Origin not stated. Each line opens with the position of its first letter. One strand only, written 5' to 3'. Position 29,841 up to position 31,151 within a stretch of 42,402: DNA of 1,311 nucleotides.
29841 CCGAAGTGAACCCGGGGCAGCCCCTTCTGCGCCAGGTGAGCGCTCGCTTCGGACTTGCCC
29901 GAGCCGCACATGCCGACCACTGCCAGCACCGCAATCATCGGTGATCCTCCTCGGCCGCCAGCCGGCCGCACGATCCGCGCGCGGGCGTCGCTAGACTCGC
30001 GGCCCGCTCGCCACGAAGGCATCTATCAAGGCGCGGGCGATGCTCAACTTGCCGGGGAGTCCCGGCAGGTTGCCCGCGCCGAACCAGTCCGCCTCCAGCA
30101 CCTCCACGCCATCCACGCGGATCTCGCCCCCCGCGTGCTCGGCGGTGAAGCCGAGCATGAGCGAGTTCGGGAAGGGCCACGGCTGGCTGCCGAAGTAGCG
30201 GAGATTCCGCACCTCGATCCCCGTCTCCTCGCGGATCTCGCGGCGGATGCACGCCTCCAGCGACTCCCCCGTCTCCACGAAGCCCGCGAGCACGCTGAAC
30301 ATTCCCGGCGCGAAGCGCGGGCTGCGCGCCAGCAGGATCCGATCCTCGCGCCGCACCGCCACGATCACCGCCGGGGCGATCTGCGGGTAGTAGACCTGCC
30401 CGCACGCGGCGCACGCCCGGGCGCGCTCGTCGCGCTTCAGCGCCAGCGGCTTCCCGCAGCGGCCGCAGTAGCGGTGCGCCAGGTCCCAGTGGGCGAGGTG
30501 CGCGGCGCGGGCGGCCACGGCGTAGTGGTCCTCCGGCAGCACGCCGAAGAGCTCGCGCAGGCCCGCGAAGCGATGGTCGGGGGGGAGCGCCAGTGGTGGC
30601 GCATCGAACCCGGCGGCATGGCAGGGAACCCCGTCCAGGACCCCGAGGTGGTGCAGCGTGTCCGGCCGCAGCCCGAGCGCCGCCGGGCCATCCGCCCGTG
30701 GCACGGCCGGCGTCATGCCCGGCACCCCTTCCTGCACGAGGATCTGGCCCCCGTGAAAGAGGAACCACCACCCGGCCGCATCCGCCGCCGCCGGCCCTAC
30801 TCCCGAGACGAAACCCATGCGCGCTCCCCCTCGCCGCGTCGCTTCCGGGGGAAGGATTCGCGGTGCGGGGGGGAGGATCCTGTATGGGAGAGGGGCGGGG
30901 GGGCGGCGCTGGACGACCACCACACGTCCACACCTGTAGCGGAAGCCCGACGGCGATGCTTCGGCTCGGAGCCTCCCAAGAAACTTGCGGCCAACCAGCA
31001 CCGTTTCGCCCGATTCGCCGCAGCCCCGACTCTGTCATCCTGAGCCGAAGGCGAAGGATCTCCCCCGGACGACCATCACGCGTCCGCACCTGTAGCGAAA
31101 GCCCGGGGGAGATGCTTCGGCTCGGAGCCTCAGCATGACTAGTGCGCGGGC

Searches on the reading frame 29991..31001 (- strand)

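Call 34: search_protein_families(library=pfam, proteins=[window:29991-31001:-], max_evalue=0.00001)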
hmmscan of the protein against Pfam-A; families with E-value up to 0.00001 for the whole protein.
window:29991-31001:- (336 aa): 3 families
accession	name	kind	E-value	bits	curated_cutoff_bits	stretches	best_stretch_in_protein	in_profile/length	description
PF00293.34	NUDIX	-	1e-19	71.3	21.1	1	210-312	4-118/134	NUDIX domain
PF09296.17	NUDIX-like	-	1.4e-16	61.5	22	1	77-172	2-96/96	NADH pyrophosphatase-like rudimentary NUDIX domain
PF09297.16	Zn_ribbon_NUD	-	9.3e-11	41.7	24.8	1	176-205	3-32/32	NADH pyrophosphatase zinc ribbon domain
